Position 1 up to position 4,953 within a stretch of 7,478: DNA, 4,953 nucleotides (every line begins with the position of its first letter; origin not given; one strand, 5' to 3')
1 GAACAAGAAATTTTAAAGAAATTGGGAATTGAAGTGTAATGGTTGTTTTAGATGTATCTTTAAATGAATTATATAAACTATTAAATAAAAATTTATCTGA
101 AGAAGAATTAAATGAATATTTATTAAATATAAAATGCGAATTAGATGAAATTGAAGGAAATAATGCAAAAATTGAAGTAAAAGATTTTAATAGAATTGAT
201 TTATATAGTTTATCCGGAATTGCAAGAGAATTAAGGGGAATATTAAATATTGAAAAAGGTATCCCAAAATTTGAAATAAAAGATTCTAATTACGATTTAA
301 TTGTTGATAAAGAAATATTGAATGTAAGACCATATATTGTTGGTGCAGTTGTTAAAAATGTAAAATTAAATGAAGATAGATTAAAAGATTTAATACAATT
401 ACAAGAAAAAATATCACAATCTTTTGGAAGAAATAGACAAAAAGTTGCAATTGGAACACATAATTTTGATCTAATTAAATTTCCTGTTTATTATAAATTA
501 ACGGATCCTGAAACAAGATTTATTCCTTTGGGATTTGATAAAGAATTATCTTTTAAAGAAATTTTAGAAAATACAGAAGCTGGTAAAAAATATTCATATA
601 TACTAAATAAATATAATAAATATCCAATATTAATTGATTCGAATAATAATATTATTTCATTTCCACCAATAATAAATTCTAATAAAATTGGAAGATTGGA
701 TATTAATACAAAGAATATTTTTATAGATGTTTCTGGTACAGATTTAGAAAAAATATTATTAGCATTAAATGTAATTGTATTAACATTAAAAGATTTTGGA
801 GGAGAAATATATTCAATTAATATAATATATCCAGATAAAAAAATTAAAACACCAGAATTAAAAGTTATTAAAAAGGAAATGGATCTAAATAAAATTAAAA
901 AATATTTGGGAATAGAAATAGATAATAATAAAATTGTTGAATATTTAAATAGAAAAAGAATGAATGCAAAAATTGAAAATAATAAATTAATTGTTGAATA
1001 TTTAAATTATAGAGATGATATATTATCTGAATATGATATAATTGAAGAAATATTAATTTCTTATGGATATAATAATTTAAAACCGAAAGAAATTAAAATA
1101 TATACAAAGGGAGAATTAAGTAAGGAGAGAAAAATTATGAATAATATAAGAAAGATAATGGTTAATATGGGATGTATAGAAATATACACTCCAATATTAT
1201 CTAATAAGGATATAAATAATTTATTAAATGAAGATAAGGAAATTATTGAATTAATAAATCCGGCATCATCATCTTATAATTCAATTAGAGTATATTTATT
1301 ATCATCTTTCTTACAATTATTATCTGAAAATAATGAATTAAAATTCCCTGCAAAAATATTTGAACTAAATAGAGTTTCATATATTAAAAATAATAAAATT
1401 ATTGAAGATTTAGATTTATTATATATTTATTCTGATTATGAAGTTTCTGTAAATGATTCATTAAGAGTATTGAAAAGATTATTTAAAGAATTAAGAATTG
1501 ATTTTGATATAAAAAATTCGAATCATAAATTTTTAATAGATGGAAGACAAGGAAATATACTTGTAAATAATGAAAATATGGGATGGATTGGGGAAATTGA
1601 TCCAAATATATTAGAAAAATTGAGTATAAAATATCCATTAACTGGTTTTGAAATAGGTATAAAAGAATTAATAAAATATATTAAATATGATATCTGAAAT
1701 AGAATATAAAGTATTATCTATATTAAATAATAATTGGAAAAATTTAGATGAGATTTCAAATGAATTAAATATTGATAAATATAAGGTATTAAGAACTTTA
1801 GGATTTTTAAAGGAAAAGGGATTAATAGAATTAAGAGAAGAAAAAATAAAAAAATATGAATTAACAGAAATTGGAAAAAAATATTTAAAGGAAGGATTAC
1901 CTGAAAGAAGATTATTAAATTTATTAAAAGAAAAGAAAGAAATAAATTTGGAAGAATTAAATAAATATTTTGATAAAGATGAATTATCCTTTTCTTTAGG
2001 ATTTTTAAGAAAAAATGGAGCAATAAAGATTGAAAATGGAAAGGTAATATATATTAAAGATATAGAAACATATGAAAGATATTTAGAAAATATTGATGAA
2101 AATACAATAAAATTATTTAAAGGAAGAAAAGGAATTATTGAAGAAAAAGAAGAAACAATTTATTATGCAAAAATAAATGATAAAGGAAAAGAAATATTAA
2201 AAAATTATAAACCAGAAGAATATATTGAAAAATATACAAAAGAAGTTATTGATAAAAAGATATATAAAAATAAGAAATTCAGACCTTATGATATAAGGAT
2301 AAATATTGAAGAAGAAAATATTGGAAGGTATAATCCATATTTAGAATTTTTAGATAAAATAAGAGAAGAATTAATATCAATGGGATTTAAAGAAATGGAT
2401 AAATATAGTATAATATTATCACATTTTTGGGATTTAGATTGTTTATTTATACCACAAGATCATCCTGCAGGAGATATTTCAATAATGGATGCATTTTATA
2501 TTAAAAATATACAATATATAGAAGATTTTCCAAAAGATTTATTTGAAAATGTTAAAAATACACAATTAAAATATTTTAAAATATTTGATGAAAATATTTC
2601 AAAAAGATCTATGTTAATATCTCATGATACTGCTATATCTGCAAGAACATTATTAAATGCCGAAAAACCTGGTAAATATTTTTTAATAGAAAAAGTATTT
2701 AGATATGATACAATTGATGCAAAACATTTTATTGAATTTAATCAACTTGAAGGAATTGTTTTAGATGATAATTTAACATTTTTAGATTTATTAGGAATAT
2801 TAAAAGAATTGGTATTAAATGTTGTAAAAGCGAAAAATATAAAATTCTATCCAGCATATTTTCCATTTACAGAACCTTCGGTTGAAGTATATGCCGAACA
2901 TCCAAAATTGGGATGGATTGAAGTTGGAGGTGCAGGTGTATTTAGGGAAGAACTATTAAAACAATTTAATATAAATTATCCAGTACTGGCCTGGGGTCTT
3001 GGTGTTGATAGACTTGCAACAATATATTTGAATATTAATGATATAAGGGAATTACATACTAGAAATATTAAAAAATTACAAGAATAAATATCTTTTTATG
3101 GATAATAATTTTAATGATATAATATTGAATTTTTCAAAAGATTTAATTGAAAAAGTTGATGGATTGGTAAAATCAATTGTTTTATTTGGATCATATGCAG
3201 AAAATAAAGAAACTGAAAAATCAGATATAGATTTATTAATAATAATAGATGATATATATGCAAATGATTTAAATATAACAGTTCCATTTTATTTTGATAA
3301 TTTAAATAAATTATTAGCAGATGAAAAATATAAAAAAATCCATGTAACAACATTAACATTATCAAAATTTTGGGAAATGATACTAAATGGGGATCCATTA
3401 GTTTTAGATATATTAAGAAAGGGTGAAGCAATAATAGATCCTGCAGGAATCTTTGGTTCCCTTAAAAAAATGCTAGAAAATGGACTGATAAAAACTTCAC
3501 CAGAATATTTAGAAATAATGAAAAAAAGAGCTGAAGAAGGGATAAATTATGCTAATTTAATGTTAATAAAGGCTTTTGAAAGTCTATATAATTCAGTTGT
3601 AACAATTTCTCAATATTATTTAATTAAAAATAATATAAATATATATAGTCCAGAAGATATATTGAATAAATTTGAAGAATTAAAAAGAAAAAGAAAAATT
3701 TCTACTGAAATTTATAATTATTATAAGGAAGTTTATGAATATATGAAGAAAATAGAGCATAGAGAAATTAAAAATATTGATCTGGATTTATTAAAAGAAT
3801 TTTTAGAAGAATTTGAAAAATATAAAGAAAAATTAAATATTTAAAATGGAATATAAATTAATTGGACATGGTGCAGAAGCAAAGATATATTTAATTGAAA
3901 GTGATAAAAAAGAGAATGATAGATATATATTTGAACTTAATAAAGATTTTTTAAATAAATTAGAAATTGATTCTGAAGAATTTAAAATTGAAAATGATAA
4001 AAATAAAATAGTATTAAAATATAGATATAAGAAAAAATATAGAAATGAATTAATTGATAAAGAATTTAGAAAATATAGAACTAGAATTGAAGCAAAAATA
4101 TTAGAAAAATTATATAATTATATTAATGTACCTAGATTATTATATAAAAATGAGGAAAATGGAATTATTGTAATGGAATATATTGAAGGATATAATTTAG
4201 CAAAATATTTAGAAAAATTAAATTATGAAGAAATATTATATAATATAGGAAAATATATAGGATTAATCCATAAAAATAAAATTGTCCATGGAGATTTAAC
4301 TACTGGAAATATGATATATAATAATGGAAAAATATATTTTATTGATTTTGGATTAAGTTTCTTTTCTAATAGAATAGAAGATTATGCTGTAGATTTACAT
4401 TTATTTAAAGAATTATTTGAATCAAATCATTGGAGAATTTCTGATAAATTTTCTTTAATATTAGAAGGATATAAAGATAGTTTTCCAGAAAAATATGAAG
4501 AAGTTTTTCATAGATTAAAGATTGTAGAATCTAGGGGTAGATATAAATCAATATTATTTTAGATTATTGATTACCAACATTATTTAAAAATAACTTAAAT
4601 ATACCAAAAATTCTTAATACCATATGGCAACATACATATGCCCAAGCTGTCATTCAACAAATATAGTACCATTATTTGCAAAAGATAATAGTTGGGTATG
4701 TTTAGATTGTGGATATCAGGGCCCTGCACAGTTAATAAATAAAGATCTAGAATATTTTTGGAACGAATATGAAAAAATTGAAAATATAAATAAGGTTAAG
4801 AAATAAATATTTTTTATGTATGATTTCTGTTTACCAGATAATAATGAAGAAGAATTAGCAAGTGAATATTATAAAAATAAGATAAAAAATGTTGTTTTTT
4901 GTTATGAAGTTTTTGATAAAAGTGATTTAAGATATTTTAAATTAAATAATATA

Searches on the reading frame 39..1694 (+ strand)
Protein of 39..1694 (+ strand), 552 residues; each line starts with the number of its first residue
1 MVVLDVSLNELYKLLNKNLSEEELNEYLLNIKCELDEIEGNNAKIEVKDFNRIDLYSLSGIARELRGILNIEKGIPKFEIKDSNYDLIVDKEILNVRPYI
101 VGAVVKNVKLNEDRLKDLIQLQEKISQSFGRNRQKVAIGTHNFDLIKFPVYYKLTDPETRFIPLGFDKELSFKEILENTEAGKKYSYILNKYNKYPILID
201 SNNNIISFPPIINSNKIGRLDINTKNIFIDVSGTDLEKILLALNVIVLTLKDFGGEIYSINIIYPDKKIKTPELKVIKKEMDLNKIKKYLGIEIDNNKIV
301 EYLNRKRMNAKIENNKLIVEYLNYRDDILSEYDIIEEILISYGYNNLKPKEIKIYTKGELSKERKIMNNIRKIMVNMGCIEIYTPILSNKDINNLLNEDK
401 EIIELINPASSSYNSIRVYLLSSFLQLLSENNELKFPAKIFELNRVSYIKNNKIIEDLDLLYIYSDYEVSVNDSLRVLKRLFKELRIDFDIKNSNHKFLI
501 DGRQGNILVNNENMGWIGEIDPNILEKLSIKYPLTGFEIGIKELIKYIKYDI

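Call 4: search_protein_families(library=pfam, proteins=[window:39-1694:+], max_evalue=1)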
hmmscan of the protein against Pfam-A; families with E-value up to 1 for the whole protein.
window:39-1694:+ (552 aa): 8 families
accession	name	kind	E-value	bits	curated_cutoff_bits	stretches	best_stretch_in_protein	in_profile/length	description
PF17759.6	tRNA_synthFbeta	-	3.7e-31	108.7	22.4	1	356-539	11-212/214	Phenylalanyl tRNA synthetase beta chain CLM domain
PF03484.21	B5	-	4e-19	69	28.6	2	280-344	2-67/67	tRNA synthetase B5 domain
PF18262.7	PhetRS_B1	-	0.00025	21.7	26.8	1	2-65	2-77/83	Phe-tRNA synthetase beta subunit B1 domain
PF01409.25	tRNA-synt_2d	-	0.0014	18.6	19.8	1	358-542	14-220/246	tRNA synthetases class II core domain (F)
PF00152.25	tRNA-synt_2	-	0.074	12.5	25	1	359-390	21-52/308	tRNA synthetases class II (D, K and N)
PF12302.13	DUF3629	-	0.083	12.8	27.8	1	241-315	21-92/218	Protein of unknown function (DUF3629)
PF07357.16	DRAT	-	0.12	12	25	1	447-484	138-175/256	Dinitrogenase reductase ADP-ribosyltransferase (DRAT)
PF20935.2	DUF6847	-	0.19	12.1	27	1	297-372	46-123/141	Family of unknown function (DUF6847)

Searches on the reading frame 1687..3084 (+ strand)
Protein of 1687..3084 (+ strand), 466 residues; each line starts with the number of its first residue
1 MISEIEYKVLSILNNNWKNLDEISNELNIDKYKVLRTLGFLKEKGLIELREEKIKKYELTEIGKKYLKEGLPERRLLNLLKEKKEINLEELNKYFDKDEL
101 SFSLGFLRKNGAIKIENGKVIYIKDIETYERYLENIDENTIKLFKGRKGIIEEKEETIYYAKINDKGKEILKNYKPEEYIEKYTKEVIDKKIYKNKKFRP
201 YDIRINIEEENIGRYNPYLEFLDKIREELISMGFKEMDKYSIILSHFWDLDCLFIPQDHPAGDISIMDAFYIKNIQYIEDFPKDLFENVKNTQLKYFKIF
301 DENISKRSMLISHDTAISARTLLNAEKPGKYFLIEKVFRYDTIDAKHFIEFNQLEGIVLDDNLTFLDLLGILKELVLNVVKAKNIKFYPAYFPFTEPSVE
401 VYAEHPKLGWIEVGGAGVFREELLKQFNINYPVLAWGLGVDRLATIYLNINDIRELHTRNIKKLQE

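Call 4: search_protein_families(library=pfam, proteins=[window:1687-3084:+], max_evalue=1)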
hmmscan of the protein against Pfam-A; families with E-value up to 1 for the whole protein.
window:1687-3084:+ (466 aa): 15 families
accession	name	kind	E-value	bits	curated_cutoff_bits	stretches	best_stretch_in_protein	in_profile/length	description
PF01409.25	tRNA-synt_2d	-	4.2e-69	233.2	19.8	1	201-465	2-244/246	tRNA synthetases class II core domain (F)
PF01978.25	TrmB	-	9.1e-07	29.1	25.6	1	3-60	7-65/68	Sugar-specific transcriptional regulator TrmB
PF00152.25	tRNA-synt_2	-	0.00018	21.1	25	1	329-379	92-140/308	tRNA synthetases class II (D, K and N)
PF17759.6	tRNA_synthFbeta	-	0.00022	21.2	22.4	1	327-435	95-209/214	Phenylalanyl tRNA synthetase beta chain CLM domain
PF14947.12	HTH_45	-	0.0003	21.2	25.5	1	4-69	6-68/77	Winged helix-turn-helix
PF13545.12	HTH_Crp_2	-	0.0074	16.7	27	0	21-54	26-59/70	Crp-like helix-turn-helix domain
PF21984.2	DnaD_N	-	0.017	15.7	27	1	14-58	32-76/101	DnaD N-terminal domain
PF24409.1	wHTH-PRTase_assc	-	0.031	14.8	27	1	8-81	2-70/83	wHTH-PRTase associated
PF25213.1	HVO_A0261_N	-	0.034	14.4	35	1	8-67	15-71/86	HVO_A0261 N-terminal domain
PF13463.12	HTH_27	-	0.036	14.8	22.2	1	6-61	5-66/68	Winged helix DNA-binding domain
PF25212.1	HVO_A0114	-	0.042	14.1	27.6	0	14-55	33-74/84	HVO_A0114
PF01022.26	HTH_5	-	0.058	13.7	22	1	8-48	6-46/47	Bacterial regulatory protein, arsR family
PF03551.20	PadR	-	0.096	13.1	27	1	19-69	18-75/75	Transcriptional regulator PadR-like family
PF24270.1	HTH_Cmi2_C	-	0.13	12.9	27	1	5-52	76-123/125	Cmi2, C-terminal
PF12802.13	MarR_2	-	0.27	11.9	27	1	9-51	10-54/61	MarR family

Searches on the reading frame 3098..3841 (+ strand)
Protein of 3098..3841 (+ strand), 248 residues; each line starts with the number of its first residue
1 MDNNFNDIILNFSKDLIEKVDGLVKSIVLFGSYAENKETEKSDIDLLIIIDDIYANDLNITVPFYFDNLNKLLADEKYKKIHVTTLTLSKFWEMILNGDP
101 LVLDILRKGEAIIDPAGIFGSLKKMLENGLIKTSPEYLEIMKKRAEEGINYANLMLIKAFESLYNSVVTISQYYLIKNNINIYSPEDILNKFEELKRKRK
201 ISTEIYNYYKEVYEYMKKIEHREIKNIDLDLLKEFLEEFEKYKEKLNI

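Call 4: search_protein_families(library=pfam, proteins=[window:3098-3841:+], max_evalue=1)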
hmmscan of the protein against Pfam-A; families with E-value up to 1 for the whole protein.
window:3098-3841:+ (248 aa): 6 families
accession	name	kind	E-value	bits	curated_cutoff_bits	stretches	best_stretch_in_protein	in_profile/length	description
PF01909.29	NTP_transf_2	-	2.7e-09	37.7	21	1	12-91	4-77/93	Nucleotidyltransferase domain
PF18765.7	Polbeta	-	8.2e-08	32.8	26.9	1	24-58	13-43/93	Polymerase beta, Nucleotidyltransferase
PF04645.17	DUF603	-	0.0014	18.8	22.6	1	126-225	63-160/181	Protein of unknown function, DUF603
PF22600.2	MTPAP-like_central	-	0.027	15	27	1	27-53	42-68/139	Poly(A) RNA polymerase, mitochondrial-like, central palm domain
PF03311.19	Cornichon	-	0.056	14.1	29.2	0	154-206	61-113/122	Cornichon protein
PF25639.1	DUF7943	-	0.059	13.7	27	0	188-240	46-101/123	Domain of unknown function (DUF7943)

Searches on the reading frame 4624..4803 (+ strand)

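Call 4: search_protein_families(library=pfam, proteins=[window:4624-4803:+], max_evalue=1)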
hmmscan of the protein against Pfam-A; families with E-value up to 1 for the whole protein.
window:4624-4803:+ (60 aa): 22 families
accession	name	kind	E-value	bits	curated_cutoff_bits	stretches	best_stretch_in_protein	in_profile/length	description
PF16988.10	Vps36-NZF-N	-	0.00012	21.9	27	1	2-44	8-54/65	Vacuolar protein sorting 36 NZF-N zinc-finger domain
PF08271.17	Zn_Ribbon_TF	-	0.00013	21.9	29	1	4-42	1-38/43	TFIIB zinc-binding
PF17283.8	Zn_ribbon_SprT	-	0.0011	19.3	28.1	0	3-13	4-14/38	SprT-like zinc ribbon domain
PF18551.6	TackOD1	-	0.0021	18.1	32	1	4-39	89-120/188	Thaumarchaeal output domain 1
PF08274.17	Zn_Ribbon_YjdM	-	0.0024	18.3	30.8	0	20-32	16-28/30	PhnA Zinc-Ribbon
PF12760.12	Zn_ribbon_IS1595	-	0.0026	18.1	25.4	1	5-32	20-46/46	Transposase zinc-ribbon domain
PF06677.18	Auto_anti-p27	-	0.012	16.1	24.1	1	1-30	13-40/40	Sjogren's syndrome/scleroderma autoantigen 1 (Autoantigen p27)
PF18073.7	Zn_ribbon_LapB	-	0.015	15.4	25.7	0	24-34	1-11/28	Rubredoxin metal binding domain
PF07282.18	Cas12f1-like_TNB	-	0.016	15.8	26.3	1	5-35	30-52/60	Cas12f1-like, TNB domain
PF10058.14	Zn_ribbon_10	-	0.016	15.4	24.2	1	5-31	24-52/54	ER junction formation factor lunapark, zinc ribbon finger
PF08792.16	A2L_zn_ribbon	-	0.02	15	22.9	1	2-31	2-29/33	A2L zinc ribbon domain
PF21352.3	Zn_ribbon_Thio2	-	0.03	14.6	27.1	1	5-16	1-12/27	Thioredoxin 2, N-terminal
PF02148.25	zf-UBP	-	0.042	14.5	22.7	1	6-33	1-20/63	Zn-finger in ubiquitin-hydrolases and other protein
PF14319.11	Zn_Tnp_IS91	-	0.044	14.2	26.3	1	2-41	37-74/90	Transposase zinc-binding domain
PF01096.23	Zn_ribbon_TFIIS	-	0.058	13.7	21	0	5-16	2-13/39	Transcription factor S-II (TFIIS)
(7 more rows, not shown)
